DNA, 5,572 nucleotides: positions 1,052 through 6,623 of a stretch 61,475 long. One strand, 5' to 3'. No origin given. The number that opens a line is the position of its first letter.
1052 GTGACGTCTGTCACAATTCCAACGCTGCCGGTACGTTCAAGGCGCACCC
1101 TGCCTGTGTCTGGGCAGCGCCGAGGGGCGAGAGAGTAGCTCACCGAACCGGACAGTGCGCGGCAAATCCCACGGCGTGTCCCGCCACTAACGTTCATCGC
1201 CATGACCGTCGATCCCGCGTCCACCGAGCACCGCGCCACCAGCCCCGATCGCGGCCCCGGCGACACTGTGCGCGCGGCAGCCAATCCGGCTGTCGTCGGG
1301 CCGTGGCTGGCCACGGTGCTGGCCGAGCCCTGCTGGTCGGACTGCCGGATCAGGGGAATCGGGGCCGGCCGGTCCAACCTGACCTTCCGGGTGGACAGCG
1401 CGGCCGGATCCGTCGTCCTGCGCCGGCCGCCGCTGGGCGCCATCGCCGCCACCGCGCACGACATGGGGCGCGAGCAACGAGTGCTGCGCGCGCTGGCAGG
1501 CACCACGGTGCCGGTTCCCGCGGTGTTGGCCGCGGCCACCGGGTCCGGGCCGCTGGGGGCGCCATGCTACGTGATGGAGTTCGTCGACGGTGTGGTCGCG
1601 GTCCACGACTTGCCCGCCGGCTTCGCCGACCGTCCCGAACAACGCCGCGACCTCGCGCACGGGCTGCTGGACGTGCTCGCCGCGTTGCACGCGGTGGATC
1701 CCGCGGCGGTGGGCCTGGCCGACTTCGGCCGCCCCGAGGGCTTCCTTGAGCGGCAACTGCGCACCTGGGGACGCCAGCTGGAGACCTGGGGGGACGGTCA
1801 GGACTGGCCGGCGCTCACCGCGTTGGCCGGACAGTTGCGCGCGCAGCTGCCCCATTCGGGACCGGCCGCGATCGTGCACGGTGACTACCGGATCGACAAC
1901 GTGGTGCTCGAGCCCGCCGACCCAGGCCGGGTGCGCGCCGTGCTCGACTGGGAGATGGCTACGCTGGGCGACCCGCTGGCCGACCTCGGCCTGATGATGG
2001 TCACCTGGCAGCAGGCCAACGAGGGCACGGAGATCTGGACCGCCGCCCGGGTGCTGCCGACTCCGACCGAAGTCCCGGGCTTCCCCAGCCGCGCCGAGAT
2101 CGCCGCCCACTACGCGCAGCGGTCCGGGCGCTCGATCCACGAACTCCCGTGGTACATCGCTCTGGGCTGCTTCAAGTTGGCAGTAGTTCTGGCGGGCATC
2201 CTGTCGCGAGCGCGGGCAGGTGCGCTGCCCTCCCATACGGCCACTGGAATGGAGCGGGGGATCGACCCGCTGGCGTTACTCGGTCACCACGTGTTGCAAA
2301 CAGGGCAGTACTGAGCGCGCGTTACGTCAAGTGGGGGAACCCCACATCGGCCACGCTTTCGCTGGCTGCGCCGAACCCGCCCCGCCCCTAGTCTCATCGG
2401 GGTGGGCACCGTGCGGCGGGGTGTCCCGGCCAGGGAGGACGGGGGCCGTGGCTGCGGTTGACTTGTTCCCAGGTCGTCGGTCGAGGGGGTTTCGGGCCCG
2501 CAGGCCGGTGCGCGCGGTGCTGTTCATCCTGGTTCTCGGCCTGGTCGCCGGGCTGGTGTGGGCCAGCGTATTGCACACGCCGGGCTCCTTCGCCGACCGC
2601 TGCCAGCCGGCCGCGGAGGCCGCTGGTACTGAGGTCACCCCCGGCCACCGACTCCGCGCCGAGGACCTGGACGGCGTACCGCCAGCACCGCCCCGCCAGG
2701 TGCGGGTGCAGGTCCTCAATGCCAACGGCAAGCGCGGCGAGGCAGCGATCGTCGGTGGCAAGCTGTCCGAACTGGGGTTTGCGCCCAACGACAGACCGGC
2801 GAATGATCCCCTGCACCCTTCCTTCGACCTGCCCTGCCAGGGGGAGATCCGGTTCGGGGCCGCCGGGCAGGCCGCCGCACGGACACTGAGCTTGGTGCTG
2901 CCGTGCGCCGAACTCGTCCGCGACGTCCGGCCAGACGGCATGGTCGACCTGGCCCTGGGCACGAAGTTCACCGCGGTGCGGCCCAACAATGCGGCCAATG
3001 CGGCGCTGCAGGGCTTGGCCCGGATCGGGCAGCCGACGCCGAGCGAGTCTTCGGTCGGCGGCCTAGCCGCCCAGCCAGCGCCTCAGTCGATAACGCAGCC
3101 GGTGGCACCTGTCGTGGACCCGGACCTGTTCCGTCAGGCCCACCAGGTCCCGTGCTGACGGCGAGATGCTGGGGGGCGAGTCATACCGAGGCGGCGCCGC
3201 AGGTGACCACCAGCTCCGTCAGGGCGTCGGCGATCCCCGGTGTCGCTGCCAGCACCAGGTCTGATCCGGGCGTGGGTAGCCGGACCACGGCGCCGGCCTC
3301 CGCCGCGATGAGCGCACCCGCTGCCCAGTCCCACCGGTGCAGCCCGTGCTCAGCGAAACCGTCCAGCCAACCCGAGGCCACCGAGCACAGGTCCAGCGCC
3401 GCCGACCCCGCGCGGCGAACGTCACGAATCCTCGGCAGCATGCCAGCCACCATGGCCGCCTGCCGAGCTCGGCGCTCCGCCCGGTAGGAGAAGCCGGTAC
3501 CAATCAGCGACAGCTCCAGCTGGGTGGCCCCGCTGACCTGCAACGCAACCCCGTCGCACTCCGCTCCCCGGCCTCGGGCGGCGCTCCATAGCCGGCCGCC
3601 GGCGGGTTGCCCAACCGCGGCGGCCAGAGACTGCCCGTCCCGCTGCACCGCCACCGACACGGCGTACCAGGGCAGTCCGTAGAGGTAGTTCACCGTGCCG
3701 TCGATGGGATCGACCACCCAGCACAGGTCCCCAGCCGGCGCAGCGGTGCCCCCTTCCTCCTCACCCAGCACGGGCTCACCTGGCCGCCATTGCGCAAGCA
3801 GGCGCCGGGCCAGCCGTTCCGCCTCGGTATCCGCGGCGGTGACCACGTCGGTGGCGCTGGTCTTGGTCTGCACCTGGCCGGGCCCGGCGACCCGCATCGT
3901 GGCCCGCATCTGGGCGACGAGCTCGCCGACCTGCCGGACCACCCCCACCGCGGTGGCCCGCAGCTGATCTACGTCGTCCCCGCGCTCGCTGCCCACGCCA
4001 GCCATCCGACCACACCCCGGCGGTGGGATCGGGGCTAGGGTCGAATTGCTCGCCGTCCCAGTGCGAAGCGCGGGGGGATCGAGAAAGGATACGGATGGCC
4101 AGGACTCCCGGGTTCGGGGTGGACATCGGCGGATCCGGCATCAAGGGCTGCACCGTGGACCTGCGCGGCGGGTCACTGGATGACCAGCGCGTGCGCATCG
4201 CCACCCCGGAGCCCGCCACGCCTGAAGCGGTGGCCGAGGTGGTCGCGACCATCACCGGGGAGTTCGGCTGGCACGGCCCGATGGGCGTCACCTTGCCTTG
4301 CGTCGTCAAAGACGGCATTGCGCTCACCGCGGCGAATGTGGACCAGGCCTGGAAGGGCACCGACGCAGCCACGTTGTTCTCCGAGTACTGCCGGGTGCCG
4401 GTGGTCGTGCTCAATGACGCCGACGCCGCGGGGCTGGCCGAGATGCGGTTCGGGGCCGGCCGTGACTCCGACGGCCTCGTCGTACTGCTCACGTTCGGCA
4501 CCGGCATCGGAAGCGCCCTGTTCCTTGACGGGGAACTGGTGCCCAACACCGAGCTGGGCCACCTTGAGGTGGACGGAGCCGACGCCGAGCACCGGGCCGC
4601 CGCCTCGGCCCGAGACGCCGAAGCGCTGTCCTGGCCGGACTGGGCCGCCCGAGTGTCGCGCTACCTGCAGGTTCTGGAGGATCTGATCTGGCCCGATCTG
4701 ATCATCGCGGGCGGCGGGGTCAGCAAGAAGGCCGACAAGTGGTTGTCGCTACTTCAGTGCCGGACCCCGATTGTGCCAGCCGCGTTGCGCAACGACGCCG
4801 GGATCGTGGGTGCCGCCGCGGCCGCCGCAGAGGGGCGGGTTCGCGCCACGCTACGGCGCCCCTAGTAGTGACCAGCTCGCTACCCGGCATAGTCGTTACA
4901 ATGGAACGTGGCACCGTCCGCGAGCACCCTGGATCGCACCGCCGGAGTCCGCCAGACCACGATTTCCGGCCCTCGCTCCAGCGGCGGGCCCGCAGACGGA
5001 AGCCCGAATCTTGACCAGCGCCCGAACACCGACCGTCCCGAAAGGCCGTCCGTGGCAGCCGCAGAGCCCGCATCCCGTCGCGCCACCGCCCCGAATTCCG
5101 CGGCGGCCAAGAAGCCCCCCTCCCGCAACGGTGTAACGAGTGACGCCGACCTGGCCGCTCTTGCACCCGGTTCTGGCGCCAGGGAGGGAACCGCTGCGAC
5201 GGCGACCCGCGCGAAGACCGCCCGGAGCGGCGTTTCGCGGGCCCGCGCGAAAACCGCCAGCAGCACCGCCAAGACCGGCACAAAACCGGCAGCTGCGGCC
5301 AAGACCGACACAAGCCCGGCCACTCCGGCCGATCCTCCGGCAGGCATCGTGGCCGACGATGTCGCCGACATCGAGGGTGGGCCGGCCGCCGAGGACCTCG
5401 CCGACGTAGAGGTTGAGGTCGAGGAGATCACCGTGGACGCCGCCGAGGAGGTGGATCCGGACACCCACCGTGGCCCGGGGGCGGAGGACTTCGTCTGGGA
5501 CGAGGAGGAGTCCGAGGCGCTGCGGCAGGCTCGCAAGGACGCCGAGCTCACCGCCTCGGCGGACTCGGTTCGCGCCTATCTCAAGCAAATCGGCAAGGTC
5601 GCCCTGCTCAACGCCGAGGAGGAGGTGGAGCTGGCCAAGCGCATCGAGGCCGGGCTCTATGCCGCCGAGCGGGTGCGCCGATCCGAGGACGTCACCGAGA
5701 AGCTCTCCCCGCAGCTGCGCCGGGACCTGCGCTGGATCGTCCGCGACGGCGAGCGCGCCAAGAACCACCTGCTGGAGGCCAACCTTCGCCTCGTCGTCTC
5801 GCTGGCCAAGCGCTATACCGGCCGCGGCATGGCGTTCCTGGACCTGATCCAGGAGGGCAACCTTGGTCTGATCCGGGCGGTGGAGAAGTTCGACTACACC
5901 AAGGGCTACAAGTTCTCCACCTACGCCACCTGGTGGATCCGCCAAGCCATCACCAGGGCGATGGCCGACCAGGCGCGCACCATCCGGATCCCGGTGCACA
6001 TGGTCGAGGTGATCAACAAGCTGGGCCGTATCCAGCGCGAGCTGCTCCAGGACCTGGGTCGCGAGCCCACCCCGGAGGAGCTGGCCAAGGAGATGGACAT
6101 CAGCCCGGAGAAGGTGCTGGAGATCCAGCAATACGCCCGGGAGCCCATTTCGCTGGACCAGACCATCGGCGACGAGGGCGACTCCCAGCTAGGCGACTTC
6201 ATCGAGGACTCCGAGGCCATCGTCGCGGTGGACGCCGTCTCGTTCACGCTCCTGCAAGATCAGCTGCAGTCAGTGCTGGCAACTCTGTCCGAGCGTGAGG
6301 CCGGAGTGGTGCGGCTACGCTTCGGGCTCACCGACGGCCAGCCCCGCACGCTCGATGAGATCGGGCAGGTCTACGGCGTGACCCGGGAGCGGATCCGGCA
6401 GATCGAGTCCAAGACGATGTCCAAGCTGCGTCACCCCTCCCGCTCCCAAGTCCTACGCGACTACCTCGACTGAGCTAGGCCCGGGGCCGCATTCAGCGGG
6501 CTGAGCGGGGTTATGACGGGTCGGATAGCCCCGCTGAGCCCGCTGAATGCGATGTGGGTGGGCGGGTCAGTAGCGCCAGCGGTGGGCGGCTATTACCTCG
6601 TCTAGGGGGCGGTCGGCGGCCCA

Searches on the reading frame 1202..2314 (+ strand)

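Call 56: search_protein_families(library=pfam, proteins=[window:1202-2314:+], max_evalue=0.0001)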
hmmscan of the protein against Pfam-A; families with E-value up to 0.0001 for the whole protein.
window:1202-2314:+ (370 aa): 1 family
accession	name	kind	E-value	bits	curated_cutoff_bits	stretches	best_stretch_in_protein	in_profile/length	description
PF01636.29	APH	-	1e-46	160.1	23.2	1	50-273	2-217/239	Phosphotransferase enzyme family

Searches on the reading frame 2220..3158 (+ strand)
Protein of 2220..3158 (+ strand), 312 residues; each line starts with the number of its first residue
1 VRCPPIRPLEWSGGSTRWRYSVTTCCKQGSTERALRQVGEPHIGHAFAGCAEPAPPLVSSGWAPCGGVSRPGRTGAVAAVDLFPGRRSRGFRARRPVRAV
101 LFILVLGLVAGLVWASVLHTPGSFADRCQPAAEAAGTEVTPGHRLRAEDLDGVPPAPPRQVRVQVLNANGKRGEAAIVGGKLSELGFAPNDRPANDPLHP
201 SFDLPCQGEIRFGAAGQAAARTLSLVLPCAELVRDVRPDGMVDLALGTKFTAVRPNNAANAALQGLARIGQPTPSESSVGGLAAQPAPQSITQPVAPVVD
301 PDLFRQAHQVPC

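Call 56: search_protein_families(library=pfam, proteins=[window:2220-3158:+], max_evalue=0.0001)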
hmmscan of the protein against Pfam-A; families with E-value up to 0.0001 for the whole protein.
window:2220-3158:+ (312 aa): 1 family
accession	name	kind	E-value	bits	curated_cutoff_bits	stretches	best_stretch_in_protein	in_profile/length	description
PF13399.11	LytR_C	-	3.2e-13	50.9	22.2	1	160-250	1-86/86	LytR cell envelope-related transcriptional attenuator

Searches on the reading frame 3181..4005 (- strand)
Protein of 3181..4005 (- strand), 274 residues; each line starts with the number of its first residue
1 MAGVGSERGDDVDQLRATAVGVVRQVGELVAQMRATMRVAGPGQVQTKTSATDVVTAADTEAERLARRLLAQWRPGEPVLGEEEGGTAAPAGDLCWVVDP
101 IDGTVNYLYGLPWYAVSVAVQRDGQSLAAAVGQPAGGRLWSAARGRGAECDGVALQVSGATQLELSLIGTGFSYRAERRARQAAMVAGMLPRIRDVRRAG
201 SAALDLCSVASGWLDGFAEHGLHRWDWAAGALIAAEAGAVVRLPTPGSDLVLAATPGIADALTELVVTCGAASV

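Call 56: search_protein_families(library=pfam, proteins=[window:3181-4005:-], max_evalue=0.0001)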
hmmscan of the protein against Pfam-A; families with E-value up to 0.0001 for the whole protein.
window:3181-4005:- (274 aa): 1 family
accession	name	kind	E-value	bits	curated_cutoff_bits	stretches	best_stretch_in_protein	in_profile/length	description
PF00459.30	Inositol_P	-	8.5e-61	206.2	27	1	11-261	1-254/271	Inositol monophosphatase family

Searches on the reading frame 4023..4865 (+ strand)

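Call 56: search_protein_families(library=pfam, proteins=[window:4023-4865:+], max_evalue=0.0001)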
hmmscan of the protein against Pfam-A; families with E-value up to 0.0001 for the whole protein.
window:4023-4865:+ (280 aa): 1 family
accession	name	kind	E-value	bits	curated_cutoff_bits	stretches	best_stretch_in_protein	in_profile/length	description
PF00480.26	ROK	-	9.2e-21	75.1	22.9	1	32-184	3-161/294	ROK family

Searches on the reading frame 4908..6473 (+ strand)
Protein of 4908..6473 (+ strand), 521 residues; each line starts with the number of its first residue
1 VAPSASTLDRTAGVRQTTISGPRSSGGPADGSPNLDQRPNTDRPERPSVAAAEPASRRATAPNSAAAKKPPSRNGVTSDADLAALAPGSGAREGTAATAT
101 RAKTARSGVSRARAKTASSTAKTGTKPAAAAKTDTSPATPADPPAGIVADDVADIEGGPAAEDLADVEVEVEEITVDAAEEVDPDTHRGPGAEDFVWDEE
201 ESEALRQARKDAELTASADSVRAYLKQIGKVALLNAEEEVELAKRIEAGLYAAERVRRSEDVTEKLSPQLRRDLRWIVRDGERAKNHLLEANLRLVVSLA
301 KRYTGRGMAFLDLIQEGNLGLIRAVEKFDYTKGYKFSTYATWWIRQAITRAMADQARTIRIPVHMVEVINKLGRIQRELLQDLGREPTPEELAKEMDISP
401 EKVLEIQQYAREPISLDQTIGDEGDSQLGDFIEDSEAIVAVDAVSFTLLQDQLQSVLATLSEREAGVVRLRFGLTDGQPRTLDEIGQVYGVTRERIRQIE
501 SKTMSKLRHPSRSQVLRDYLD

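Call 56: search_protein_families(library=pfam, proteins=[window:4908-6473:+], max_evalue=0.0001)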
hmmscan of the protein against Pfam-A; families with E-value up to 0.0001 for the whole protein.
window:4908-6473:+ (521 aa): 4 families
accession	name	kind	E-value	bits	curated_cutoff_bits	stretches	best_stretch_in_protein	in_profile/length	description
PF04539.22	Sigma70_r3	-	1.2e-28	99.4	25.3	1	367-442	1-76/78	Sigma-70 region 3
PF04542.20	Sigma70_r2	-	1.7e-24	85.8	24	1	288-358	1-71/71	Sigma-70 region 2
PF04545.22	Sigma70_r4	-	7e-20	70.7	24.1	1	456-509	1-50/50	Sigma-70, region 4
PF00140.25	Sigma70_r1_2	-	3.1e-16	59.5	22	1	219-252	1-34/34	Sigma-70 factor, region 1.2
